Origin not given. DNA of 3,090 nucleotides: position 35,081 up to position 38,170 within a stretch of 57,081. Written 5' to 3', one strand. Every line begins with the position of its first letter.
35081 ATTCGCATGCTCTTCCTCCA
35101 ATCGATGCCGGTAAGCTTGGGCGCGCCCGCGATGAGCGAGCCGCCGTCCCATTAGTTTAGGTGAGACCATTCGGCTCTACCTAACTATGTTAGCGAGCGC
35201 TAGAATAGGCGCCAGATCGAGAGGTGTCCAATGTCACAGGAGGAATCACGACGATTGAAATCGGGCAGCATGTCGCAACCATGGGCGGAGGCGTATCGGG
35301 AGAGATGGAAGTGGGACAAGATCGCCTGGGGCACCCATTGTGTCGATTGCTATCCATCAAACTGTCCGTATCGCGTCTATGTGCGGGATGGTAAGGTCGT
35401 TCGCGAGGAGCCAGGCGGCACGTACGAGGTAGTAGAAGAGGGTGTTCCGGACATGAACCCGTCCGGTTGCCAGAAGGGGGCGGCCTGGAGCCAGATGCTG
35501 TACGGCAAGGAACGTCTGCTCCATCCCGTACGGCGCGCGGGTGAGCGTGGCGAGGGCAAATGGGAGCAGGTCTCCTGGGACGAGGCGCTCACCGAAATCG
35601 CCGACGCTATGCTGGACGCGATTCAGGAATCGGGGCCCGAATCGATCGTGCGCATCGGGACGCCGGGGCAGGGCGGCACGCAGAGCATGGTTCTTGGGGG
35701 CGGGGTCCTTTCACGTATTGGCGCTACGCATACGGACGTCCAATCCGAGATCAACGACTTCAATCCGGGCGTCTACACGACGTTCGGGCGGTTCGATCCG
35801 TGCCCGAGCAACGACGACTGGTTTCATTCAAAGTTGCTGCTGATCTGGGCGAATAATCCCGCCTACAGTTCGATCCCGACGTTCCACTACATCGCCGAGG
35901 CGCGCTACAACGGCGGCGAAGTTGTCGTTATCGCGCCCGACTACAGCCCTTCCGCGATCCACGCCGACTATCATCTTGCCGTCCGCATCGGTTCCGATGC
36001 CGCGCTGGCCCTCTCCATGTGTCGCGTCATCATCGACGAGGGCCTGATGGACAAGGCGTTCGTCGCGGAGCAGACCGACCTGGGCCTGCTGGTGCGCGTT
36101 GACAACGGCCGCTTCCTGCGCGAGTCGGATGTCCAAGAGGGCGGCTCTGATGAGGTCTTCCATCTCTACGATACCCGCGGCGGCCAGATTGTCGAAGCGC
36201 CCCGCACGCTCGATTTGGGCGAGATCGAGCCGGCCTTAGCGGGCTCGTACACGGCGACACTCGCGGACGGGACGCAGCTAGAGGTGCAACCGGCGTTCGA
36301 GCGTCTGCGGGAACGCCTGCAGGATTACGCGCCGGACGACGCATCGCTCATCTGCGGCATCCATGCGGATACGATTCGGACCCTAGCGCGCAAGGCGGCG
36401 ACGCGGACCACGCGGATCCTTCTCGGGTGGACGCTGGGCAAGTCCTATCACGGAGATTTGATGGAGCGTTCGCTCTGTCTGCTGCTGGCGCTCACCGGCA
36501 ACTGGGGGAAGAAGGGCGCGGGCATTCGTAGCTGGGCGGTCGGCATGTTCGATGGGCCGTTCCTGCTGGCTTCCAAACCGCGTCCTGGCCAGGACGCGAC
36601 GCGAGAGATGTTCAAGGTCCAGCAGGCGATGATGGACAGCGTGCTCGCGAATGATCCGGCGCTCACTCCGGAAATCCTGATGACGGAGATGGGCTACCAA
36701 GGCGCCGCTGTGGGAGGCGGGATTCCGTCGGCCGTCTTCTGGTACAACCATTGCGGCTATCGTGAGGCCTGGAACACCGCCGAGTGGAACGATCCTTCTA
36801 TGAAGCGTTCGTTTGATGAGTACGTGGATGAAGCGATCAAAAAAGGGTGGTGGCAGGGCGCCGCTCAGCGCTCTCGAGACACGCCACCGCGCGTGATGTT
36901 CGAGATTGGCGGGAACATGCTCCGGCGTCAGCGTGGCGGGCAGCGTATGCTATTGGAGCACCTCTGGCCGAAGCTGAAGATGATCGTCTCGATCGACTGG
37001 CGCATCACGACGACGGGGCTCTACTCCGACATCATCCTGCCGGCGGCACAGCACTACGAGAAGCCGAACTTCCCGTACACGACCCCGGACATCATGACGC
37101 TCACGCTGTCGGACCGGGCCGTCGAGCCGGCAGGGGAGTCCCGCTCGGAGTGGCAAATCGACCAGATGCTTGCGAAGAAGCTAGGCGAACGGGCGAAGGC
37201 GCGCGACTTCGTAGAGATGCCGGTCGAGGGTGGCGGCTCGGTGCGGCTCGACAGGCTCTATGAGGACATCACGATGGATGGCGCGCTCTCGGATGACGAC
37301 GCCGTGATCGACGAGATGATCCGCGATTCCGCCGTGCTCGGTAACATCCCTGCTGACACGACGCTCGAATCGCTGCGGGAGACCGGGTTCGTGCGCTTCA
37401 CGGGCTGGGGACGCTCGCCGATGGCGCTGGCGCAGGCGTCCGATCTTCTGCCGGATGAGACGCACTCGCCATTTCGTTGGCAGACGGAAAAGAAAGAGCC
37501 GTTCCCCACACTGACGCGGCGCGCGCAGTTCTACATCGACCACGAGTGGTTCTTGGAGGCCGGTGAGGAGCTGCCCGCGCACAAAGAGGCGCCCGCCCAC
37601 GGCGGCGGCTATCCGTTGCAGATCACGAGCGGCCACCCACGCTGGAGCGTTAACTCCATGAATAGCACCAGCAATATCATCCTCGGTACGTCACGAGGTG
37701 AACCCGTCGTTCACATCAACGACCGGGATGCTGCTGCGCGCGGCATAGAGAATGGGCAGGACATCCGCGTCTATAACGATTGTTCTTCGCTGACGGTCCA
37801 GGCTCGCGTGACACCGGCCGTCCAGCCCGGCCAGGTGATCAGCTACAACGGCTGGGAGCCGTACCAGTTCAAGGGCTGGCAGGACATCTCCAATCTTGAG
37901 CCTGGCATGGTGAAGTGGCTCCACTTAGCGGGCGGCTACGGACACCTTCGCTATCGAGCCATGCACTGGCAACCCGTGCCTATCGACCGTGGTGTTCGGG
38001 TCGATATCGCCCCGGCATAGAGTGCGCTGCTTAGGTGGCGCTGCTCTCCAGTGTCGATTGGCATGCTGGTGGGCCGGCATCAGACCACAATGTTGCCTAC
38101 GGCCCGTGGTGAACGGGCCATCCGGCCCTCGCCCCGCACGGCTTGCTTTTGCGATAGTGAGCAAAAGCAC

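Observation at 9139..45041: Six paralogous type II DMSO-reductase-family catalytic subunits, but only three beta, two gamma and two delta genes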

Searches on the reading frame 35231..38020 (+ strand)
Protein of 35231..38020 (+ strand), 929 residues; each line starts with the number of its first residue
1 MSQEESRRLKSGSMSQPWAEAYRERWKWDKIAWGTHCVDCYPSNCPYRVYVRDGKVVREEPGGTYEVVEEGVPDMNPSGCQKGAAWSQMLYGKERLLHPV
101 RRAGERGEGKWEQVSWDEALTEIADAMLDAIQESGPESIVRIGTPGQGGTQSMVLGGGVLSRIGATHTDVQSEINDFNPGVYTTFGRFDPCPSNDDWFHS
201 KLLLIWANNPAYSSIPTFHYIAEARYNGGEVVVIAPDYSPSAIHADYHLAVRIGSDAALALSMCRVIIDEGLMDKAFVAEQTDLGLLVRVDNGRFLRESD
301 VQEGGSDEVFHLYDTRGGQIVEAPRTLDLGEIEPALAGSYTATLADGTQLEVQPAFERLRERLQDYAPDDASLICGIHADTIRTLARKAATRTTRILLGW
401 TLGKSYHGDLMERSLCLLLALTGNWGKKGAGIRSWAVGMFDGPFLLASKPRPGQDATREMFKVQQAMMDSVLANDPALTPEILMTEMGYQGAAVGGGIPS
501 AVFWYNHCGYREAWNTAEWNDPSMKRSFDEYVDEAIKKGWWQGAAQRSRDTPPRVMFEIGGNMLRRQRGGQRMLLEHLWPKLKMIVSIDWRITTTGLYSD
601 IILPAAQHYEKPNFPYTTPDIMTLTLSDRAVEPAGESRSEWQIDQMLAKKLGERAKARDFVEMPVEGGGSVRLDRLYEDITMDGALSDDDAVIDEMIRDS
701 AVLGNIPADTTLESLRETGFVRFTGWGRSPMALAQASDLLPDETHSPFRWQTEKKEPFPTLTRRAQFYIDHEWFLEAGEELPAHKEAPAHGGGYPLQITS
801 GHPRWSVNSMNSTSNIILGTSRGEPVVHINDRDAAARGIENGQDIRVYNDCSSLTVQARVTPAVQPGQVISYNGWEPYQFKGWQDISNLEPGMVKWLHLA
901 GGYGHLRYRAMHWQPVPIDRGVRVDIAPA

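Call 3: search_protein_families(library=pfam, proteins=[window:35231-38020:+])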
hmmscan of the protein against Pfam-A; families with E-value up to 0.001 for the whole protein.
window:35231-38020:+ (929 aa): 2 families
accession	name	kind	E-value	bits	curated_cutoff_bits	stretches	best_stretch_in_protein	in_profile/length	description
PF00384.28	Molybdopterin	-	2.6e-41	142.3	24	1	95-649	1-352/353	Molybdopterin oxidoreductase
PF01568.27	Molydop_binding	-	4.8e-17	62.4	26.8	1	796-877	1-82/110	Molydopterin dinucleotide binding domain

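Call 15: search_protein_families(library=ncbifam, proteins=[window:35231-38020:+], max_evalue=1e-10)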
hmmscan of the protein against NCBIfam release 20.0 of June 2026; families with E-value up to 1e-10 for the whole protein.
window:35231-38020:+ (929 aa): 22 families
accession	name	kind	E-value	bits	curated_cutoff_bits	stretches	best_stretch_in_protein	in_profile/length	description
TIGR03479.1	DMSO_red_II_alp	subfamily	1e-273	910.7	984.75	1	17-926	43-912/913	molybdopterin-dependent oxidoreductase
NF042978.1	EthbenzDh_ebdA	equivalog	2.9e-245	816.4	2000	1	15-927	61-975/977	ethylbenzene dehydrogenase subunit alpha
TIGR01580.1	narG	equivalog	1.4e-68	231.6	1084.15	4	105-301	151-360/1235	nitrate reductase subunit alpha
TIGR02166.1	dmsA_ynfE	subfamily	2.8e-65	220.8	777.7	1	25-279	38-296/794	DMSO/selenate family reductase complex A subunit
TIGR01591.1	Fdh-alpha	equivalog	1.7e-52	178.4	666.25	1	43-282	8-238/672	formate dehydrogenase subunit alpha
NF011566.1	PRK14990.1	exception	7.5e-50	169.8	1600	1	29-279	56-316/814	dimethylsulfoxide reductase subunit A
NF041885.1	selenate_YnfE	exception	2.3e-43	148.1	1675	1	25-279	42-303/805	selenate/tellurate reductase subunit YnfE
NF041884.1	selenate_YnfF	exception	5.9e-43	146.8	1650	1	28-279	42-296/798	selenate/tellurate reductase subunit YnfF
NF012032.0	PRK15488.1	equivalog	1.1e-42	146.1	694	1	44-281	54-280/759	thiosulfate reductase PhsA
TIGR00509.1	bisC_fam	subfamily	2.9e-37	128.3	1017.55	0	791-874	622-706/772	molybdopterin guanine dinucleotide-containing S/N-oxide reductase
NF011682.0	PRK15102.1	equivalog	4.1e-30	104.5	909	0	367-432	332-397/829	trimethylamine-N-oxide reductase TorA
TIGR02164.1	torA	equivalog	3.7e-29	101.4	1465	0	509-663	422-577/824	trimethylamine-N-oxide reductase TorA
NF047855.1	AssmNtatRedNasC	equivalog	2.2e-28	99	1100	1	40-283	20-264/708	assimilatory nitrate reductase catalytic subunit NasC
NF010055.0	PRK13532.1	equivalog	3.4e-23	81.8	904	1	18-430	32-404/830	nitrate reductase catalytic subunit NapA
NF041513.1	formate_DH_Act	exception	1.9e-22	79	1400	1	43-434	52-471/1067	formate dehydrogenase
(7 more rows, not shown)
